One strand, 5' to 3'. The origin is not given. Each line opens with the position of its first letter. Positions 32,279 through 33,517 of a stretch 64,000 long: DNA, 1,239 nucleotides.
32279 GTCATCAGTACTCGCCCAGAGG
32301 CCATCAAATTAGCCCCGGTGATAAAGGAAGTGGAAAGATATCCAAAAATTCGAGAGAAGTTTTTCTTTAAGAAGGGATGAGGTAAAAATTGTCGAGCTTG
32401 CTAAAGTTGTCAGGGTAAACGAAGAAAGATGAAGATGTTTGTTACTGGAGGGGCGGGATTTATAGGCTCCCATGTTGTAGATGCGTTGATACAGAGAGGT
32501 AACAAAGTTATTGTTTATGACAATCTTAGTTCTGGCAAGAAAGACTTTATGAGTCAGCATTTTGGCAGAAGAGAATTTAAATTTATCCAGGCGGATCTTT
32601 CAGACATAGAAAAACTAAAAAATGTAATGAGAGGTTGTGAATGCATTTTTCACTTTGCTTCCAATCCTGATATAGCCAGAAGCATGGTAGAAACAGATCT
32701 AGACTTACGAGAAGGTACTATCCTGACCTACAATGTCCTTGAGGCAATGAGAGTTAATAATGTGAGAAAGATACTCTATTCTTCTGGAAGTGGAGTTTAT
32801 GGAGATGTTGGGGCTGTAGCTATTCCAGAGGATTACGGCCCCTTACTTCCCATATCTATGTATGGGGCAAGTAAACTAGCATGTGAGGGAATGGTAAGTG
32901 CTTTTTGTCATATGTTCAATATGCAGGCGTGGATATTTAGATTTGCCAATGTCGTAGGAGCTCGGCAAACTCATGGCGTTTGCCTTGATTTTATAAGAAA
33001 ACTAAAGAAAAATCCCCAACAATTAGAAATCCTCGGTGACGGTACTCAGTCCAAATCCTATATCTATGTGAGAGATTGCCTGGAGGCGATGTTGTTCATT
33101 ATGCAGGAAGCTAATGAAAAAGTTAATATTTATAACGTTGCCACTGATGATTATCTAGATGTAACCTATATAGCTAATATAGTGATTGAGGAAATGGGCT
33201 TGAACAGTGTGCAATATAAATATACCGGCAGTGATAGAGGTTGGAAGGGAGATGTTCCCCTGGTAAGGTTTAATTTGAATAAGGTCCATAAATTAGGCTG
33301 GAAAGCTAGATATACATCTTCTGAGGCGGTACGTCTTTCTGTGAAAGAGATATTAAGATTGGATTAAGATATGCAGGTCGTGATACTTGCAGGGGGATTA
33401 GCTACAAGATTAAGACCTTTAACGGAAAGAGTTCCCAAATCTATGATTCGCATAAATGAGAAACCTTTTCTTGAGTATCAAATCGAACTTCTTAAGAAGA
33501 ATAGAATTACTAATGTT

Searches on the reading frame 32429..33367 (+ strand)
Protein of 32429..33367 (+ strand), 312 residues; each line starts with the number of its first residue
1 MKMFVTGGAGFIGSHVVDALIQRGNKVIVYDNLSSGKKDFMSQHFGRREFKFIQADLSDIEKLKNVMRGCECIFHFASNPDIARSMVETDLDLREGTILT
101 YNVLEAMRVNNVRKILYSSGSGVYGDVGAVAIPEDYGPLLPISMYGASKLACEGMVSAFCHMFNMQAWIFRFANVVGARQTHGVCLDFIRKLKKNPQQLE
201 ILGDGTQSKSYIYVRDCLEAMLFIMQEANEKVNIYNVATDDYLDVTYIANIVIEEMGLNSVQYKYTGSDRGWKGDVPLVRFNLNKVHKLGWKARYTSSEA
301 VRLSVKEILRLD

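Call 43: search_protein_families(library=pfam, proteins=[window:32429-33367:+], max_evalue=0.001)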
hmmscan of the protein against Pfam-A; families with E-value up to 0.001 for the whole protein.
window:32429-33367:+ (312 aa): 10 families
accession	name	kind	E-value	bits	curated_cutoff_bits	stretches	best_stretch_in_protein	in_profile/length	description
PF01370.27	Epimerase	-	1e-50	172.9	20.9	1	3-238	1-240/240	NAD dependent epimerase/dehydratase family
PF16363.11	GDP_Man_Dehyd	-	6.7e-42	144.5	27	1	4-302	1-330/332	GDP-mannose 4,6 dehydratase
PF01073.25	3Beta_HSD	-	1.2e-20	74.2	22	1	5-230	2-234/280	3-beta hydroxysteroid dehydrogenase/isomerase family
PF04321.23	RmlD_sub_bind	-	1.7e-12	47.4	27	1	1-260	1-235/287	RmlD substrate binding domain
PF02719.21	Polysacc_synt_2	-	3.3e-11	43.3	20.2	1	4-268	2-263/293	Polysaccharide biosynthesis protein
PF13460.12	NAD_binding_10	-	3e-10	40.7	27.2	1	7-127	1-105/184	NAD(P)H-binding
PF00106.31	adh_short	-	3e-08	33.8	26.6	1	3-70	3-71/195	short chain dehydrogenase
PF05368.20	NmrA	-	9.5e-06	25.9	27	1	3-99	5-90/298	NmrA-like family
PF07993.18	NAD_binding_4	-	3.7e-05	23.5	20.1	0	5-29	1-28/258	Male sterility protein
PF08659.16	KR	-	0.00081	19.8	22.6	0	4-69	4-74/180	KR domain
